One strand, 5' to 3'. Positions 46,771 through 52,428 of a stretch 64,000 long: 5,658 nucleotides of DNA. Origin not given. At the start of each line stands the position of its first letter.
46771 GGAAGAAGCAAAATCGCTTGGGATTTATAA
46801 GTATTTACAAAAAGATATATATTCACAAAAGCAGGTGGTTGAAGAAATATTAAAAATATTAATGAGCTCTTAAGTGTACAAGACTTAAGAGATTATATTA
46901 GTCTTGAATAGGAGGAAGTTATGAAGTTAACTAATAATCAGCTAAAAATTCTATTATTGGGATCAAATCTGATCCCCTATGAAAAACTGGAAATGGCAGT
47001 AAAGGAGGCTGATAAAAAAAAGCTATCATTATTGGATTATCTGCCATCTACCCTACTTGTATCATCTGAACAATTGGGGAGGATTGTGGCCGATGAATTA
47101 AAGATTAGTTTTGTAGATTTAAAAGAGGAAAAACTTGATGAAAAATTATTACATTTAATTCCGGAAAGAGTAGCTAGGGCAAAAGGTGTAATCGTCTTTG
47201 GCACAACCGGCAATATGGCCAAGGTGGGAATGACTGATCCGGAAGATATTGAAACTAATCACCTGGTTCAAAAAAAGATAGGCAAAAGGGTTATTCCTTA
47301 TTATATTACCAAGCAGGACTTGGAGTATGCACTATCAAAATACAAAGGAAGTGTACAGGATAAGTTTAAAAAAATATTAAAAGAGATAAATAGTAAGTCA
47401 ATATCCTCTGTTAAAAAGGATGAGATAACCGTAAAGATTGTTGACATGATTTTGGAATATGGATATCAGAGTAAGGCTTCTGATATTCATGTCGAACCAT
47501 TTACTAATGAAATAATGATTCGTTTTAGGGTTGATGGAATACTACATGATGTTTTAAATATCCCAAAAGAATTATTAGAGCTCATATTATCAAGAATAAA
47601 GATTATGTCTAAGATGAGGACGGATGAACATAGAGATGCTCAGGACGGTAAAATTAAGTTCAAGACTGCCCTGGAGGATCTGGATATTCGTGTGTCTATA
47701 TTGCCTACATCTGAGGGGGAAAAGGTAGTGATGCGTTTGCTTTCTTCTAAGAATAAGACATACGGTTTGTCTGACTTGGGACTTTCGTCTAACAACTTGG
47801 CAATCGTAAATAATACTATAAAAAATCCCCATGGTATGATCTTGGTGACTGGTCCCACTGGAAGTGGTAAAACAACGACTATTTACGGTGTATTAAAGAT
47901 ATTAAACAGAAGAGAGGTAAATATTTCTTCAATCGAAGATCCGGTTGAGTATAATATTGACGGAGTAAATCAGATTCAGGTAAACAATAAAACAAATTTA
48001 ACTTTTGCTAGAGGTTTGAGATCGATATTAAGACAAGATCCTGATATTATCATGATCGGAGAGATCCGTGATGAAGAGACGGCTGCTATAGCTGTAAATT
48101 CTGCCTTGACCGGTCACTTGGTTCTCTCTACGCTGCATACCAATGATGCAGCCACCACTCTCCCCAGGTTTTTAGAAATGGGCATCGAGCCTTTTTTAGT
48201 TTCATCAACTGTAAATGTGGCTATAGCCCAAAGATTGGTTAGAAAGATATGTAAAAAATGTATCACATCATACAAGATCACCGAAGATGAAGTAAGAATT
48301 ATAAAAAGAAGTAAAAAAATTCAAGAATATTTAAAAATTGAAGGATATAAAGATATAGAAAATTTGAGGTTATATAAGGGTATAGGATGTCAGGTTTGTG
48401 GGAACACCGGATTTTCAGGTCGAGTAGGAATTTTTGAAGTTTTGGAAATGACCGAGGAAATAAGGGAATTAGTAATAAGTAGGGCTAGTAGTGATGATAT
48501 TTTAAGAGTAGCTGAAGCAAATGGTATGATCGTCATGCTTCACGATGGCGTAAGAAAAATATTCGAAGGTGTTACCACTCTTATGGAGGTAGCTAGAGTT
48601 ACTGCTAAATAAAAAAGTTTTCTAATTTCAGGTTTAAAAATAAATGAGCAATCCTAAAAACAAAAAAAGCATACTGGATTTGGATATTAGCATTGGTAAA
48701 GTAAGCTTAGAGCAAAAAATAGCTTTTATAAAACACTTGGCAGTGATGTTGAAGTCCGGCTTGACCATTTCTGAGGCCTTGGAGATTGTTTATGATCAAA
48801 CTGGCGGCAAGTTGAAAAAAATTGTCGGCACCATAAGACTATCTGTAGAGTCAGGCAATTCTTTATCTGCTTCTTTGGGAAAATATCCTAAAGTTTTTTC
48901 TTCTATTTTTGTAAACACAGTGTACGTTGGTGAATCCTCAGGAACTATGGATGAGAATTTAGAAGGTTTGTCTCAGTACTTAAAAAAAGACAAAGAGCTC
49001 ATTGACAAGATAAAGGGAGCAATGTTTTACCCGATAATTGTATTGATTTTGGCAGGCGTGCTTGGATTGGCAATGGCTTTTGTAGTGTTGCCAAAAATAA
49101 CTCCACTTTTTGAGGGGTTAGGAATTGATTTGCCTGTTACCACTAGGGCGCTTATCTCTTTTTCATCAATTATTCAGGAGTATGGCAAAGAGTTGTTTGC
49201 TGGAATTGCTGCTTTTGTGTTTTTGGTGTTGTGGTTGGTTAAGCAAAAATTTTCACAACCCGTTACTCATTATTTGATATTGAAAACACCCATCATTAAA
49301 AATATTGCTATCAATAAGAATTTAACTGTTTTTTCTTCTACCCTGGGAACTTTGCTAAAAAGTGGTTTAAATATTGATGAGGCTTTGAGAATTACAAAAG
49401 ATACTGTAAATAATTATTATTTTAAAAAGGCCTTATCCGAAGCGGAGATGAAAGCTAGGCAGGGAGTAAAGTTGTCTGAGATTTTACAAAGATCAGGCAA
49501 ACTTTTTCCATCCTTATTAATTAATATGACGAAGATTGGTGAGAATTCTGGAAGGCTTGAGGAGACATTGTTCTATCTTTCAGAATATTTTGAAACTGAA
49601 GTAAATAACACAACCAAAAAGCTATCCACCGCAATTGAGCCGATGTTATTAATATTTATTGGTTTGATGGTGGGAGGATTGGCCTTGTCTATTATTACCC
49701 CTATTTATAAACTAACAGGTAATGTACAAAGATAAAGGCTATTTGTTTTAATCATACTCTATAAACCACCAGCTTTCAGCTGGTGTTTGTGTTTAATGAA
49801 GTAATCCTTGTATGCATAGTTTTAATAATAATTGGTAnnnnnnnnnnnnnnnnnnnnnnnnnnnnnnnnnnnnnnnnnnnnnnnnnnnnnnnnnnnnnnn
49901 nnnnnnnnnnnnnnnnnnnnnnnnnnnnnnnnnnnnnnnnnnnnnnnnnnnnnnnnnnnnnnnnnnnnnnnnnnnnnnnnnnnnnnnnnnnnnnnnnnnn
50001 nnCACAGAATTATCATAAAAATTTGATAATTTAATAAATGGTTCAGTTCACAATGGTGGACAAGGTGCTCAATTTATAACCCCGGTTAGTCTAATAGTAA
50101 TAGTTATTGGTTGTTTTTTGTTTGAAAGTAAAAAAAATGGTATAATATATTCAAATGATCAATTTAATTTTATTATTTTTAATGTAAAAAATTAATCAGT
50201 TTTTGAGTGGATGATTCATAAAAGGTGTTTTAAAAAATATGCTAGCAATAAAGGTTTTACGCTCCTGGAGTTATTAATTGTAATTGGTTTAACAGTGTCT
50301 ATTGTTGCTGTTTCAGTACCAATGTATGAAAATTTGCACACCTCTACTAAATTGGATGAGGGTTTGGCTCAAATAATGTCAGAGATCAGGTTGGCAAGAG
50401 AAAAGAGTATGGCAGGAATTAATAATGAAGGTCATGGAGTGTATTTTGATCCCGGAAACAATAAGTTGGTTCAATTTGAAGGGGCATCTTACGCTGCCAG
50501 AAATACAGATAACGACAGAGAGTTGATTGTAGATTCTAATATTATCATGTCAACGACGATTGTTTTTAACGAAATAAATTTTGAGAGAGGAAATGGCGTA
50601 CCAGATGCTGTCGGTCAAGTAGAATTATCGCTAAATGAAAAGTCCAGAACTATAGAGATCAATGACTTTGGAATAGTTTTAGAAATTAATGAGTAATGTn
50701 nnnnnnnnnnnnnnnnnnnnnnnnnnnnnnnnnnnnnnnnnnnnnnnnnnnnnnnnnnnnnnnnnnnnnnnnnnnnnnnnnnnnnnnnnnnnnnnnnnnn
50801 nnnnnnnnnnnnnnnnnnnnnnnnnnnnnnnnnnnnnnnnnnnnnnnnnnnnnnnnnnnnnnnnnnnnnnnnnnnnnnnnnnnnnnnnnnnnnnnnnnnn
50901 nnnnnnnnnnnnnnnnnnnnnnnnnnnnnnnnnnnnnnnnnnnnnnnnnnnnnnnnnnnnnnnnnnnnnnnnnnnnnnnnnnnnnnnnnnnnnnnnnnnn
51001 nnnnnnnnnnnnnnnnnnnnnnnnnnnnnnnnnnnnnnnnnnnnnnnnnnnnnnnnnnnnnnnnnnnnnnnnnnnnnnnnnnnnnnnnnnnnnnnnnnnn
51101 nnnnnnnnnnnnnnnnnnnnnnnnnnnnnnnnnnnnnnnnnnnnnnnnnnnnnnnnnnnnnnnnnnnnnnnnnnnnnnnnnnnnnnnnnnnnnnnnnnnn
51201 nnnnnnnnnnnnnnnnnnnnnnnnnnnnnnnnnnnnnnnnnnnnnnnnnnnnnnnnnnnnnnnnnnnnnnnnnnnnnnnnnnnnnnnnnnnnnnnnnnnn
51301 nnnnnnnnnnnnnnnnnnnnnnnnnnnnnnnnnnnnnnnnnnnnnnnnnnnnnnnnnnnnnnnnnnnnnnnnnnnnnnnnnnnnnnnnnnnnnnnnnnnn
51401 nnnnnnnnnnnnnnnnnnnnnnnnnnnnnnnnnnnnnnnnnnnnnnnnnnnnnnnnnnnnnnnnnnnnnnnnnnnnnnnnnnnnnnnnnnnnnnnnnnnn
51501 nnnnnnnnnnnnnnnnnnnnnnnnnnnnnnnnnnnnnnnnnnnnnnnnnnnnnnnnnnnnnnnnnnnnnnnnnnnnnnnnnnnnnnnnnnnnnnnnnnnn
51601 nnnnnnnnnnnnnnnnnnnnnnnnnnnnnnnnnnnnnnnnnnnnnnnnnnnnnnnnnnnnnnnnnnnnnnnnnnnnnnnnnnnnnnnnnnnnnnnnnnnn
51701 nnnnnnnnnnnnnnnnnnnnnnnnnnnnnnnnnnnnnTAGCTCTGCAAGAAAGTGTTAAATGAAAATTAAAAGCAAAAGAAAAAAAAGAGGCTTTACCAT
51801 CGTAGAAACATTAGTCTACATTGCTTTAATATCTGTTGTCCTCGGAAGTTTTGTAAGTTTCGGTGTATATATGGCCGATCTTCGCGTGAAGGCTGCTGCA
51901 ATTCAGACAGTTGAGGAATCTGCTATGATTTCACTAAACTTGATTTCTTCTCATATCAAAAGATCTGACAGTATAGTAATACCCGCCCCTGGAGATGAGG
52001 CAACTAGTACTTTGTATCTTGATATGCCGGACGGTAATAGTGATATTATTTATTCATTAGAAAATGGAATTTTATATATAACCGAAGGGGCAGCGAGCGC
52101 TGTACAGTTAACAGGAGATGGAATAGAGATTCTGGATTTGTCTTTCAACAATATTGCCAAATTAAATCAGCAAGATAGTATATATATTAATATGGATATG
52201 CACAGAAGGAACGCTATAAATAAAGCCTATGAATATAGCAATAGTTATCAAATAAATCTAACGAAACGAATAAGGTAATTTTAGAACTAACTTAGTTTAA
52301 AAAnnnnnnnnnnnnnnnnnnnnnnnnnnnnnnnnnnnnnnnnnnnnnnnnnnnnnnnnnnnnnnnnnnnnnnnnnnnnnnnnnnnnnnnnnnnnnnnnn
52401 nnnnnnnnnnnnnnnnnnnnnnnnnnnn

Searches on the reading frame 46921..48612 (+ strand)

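Call 59: search_protein_families(library=pfam, proteins=[window:46921-48612:+])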
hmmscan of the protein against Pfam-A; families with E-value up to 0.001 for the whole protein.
window:46921-48612:+ (563 aa): 4 families
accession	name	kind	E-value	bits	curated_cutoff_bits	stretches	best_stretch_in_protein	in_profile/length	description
PF00437.27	T2SSE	-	2.1e-125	418.7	24.9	1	165-559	3-370/370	Type II/IV secretion system protein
PF05157.20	MshEN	-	6.5e-13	48.9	23.1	1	61-144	2-86/90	MshEN domain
PF00004.35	AAA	-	0.00052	20.9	21.2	0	307-382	1-66/131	ATPase family associated with various cellular activities (AAA)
PF03215.21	Rad17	-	0.0007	20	23.8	0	302-330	43-71/186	Rad17 P-loop domain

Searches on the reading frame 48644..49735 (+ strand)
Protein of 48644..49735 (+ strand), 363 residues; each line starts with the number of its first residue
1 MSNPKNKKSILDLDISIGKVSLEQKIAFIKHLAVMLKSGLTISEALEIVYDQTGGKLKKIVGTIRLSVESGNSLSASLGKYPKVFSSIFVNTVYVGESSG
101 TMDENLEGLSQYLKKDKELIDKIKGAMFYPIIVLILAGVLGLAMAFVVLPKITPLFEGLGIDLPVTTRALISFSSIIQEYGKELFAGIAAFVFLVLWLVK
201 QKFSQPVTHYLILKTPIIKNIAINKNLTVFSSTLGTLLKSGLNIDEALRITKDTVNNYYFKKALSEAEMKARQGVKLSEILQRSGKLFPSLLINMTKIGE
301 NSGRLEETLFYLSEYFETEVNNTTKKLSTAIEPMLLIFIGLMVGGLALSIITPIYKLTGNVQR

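Call 59: search_protein_families(library=pfam, proteins=[window:48644-49735:+])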
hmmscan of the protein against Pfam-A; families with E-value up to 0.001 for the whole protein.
window:48644-49735:+ (363 aa): 1 family
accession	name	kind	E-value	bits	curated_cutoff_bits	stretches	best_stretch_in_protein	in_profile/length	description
PF00482.28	T2SSF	-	2.9e-60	202.2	25.2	2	28-150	1-125/125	Type II secretion system (T2SS), protein F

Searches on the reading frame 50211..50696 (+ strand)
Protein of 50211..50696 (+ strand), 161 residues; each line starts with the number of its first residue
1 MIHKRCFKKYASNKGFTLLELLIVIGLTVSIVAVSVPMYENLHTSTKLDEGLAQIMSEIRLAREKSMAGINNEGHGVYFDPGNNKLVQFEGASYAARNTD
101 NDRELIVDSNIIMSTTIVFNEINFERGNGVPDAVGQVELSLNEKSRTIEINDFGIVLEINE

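Call 59: search_protein_families(library=pfam, proteins=[window:50211-50696:+])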
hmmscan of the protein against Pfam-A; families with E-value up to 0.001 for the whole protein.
window:50211-50696:+ (161 aa): 1 family
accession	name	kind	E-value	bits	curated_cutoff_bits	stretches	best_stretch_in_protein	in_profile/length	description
PF07963.17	N_methyl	-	0.00012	21.9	21.2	1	12-29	3-20/27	Prokaryotic N-terminal methylation motif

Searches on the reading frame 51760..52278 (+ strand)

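Call 59: search_protein_families(library=pfam, proteins=[window:51760-52278:+])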
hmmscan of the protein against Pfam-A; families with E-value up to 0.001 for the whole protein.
window:51760-52278:+ (172 aa): 1 family
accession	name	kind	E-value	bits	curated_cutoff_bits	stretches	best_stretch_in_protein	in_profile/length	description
PF07963.17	N_methyl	-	2.7e-06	27.1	21.2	1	6-30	1-25/27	Prokaryotic N-terminal methylation motif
